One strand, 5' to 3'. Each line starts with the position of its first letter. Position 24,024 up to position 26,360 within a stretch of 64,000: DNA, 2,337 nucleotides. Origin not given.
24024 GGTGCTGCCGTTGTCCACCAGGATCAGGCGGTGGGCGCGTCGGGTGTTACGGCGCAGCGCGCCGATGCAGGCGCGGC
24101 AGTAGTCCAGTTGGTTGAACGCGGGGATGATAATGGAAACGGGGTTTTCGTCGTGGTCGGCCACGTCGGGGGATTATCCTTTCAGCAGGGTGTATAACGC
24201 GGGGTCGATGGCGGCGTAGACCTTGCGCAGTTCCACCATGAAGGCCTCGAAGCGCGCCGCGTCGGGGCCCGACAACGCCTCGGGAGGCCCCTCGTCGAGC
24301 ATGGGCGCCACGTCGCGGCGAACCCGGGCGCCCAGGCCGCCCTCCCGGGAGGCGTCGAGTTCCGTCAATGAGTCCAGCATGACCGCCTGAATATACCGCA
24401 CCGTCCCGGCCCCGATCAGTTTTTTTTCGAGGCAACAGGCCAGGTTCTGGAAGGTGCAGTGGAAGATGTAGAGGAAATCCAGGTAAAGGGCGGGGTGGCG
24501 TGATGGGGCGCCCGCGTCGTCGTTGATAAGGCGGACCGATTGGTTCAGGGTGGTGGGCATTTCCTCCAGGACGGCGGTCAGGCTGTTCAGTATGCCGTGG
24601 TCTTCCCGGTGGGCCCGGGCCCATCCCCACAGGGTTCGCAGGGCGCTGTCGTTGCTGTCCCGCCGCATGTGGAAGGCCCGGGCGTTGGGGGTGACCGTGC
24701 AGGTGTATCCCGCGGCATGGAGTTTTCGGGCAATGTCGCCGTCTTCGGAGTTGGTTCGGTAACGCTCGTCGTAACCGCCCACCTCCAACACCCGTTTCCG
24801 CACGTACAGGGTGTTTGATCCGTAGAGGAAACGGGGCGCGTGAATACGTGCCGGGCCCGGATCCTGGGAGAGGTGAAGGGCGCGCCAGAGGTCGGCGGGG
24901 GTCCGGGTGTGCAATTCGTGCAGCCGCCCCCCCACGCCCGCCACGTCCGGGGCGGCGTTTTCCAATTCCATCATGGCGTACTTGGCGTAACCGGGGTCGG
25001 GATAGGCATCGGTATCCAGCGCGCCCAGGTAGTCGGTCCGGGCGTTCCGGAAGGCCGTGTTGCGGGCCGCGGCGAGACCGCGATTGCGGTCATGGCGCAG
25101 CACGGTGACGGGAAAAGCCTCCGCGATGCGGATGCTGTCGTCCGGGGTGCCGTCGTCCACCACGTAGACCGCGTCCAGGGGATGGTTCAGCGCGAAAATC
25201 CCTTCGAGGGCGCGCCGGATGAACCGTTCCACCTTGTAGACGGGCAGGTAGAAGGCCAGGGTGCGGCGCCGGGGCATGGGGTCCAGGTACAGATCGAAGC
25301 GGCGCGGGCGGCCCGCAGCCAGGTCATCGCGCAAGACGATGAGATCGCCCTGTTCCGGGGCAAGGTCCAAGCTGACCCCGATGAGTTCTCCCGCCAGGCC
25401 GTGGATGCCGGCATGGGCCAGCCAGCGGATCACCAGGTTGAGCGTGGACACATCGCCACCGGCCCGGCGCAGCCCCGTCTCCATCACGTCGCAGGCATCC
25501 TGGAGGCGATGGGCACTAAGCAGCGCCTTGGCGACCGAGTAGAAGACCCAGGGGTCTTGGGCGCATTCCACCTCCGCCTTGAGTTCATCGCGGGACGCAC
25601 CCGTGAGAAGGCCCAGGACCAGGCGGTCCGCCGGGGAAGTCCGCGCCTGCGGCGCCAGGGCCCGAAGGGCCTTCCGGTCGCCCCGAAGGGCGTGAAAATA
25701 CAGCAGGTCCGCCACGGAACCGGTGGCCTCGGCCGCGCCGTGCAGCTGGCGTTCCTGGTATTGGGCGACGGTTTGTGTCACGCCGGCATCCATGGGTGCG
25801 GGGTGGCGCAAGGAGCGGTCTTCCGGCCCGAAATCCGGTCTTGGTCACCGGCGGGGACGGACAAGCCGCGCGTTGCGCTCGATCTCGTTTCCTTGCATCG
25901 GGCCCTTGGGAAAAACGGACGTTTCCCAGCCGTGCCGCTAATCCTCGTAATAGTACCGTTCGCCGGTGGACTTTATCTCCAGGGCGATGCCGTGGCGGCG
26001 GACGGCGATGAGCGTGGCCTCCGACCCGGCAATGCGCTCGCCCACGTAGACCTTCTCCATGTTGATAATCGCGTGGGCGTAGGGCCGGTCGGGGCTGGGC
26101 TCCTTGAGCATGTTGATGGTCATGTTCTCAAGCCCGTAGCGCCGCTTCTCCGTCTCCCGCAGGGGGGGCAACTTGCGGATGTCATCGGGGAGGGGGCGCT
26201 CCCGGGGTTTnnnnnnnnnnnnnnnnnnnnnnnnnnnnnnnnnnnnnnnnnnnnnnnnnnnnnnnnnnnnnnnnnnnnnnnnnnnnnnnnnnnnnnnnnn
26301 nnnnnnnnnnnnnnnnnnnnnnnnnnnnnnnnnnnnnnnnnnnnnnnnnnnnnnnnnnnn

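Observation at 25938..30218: URO-D-family enzyme gene embedded (2-nt and 16-nt gaps) between the GspA-like ATPase and GspB-like genes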

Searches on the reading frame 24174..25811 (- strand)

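Call 5: search_protein_families(library=pfam, proteins=[window:24174-25811:-], max_evalue=0.01)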
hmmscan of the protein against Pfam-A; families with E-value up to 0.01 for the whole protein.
window:24174-25811:- (545 aa): 4 families
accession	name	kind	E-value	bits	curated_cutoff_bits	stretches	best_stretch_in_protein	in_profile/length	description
PF00535.33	Glycos_transf_2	-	7.2e-23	81.8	23.3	1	189-308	4-128/168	Glycosyl transferase family 2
PF13641.12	Glyco_tranf_2_3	-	5.6e-09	36.8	27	1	185-397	3-227/230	Glycosyltransferase like family 2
PF10111.15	Glyco_tranf_2_2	-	1.8e-06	28.1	27.3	0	330-371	164-206/276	Glycosyltransferase like family 2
PF13632.12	Glyco_trans_2_3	-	1.1e-05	25.8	27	1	265-388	5-127/198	Glycosyl transferase family group 2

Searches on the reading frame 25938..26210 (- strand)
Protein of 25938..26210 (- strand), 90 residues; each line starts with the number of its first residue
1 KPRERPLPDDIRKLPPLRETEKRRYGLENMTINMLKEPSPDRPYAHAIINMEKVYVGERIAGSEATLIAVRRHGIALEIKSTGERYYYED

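Call 27: search_protein_families(library=pfam, proteins=[window:25938-26210:-], max_evalue=10)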
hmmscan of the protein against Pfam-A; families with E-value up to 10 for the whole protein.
window:25938-26210:- (90 aa): 0 families
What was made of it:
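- Closest known: GspA-GspB. Different: GspB has a very long Pro/Ala-rich linker and does not match Pfam T2SSB (call 27).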

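Call 58: predict_structure(alignment_id=A4)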
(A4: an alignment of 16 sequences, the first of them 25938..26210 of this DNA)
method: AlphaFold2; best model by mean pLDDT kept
length: 90 residues; sequences in the alignment: 16
mean_pLDDT: 90.5   pTM: 0.79
mean pLDDT of the five models: 90.5, 89.6, 88.0, 87.9, 87.8
residues with pLDDT >= 90: 71; 70-90: 15; 50-70: 2; < 50: 2
segments of 3 or more residues with pLDDT < 50: none
pLDDT, mean of each block of 10 residues (from residue 1): 68 94 93 91 90 94 94 95 94
secondary structure, 60 per line:
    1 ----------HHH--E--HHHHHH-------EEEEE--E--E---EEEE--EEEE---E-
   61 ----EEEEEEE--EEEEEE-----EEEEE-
elements in order: H19-24 E32-36 E46-49 E52-55 E65-71 E74-79 E85-89
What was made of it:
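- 25938..26936 (-): gspB/exeB/outB-type gene. It encodes the N-terminal motif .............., one transmembrane segment (aa ~60-83), a long Pro/Ala-rich linker and a C-terminal ~75-aa HR (secretin-N0-binding type) domain. The C-terminal model has pLDDT 90.5 (call 58).
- On GspB/ExeB/OutB: The model has pLDDT 90.5 (call 58).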

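Call 61: fold_search(model_id=the predicted structure, library=pdb)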
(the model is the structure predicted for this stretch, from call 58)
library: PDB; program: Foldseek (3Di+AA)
matches with E <= 10: 309; with E <= 0.001: 0
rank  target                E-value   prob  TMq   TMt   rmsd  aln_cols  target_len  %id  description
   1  3oss_C                3.3e-01  0.97  0.50  0.67   2.9        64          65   17  The crystal structure of enterotoxigenic Escherichia coli GspC-GspD complex from the type II secretion system (released 2011-08-03)
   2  6hcg_e                3.9e-01  0.75  0.43  0.53   3.9        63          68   17  Klebsiella pneumoniae type II secretion system outer membrane complex. PulD, PulS and PulC HR domain. (released 2019-11-27)
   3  8y5f_A                1.1e+00  0.06  0.18  0.07  11.1        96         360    9  Cryo-EM structure of E.coli spermidine transporter PotABC (released 2024-10-09)
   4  7sxi_MODEL_1_A        1.3e+00  0.38  0.41  0.46   5.6        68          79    6  Solution Structure of Sds3 Capped Tudor Domain (released 2022-01-19)
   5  1yby_B                1.5e+00  0.12  0.27  0.14  13.3        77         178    4  Conserved hypothetical protein Cth-95 from Clostridium thermocellum (released 2005-02-01)
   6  8a0k_C                2.1e+00  0.13  0.27  0.14  10.8        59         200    7  crystal structure of the kinetoplastid kinetochore protein Trypanosoma brucei KKT3 Divergent Polo-Box domain (released 2022-06-15)
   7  8s8u_B                2.1e+00  0.10  0.27  0.13  13.7        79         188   13  Escherichia coli translation elongation factor P like protein (EfpL) (released 2024-10-09)
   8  1dfk_A                2.3e+00  0.25  0.27  0.04   4.8        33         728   12  NUCLEOTIDE-FREE SCALLOP MYOSIN S1-NEAR RIGOR STATE (released 2000-10-25)
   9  1b7t_A                2.3e+00  0.25  0.27  0.04   4.8        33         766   12  MYOSIN DIGESTED BY PAPAIN (released 1999-05-12)
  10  1dfl_B                2.3e+00  0.25  0.27  0.04   4.8        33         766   12  SCALLOP MYOSIN S1 COMPLEXED WITH MGADP:VANADATE-TRANSITION STATE (released 2000-10-25)
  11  1dfl_A                2.3e+00  0.25  0.27  0.04   4.8        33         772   12  SCALLOP MYOSIN S1 COMPLEXED WITH MGADP:VANADATE-TRANSITION STATE (released 2000-10-25)
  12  2y4y_B                2.4e+00  0.35  0.48  0.55   3.6        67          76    7  Structure of a domain from the type IV pilus biogenesis lipoprotein PilP, from Pseudomonas aeruginosa (released 2012-01-18)
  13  5ejk_B                2.4e+00  0.18  0.30  0.11   8.9        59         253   14  Crystal structure of the Rous sarcoma virus intasome (released 2016-02-17)
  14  8s8u_A                2.4e+00  0.08  0.26  0.13  14.1        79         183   13  Escherichia coli translation elongation factor P like protein (EfpL) (released 2024-10-09)
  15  8tg0_MODEL_1_A        2.5e+00  0.07  0.24  0.24  10.1        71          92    8  Solution NMR structure of the cold shock domain of the Arabidopsis thaliana glycine-rich protein AtGRP2 (released 2024-10-30)
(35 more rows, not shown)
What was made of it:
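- On GspB/ExeB/OutB: The top two Foldseek hits are GspC and PulC HR domains (call 61).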
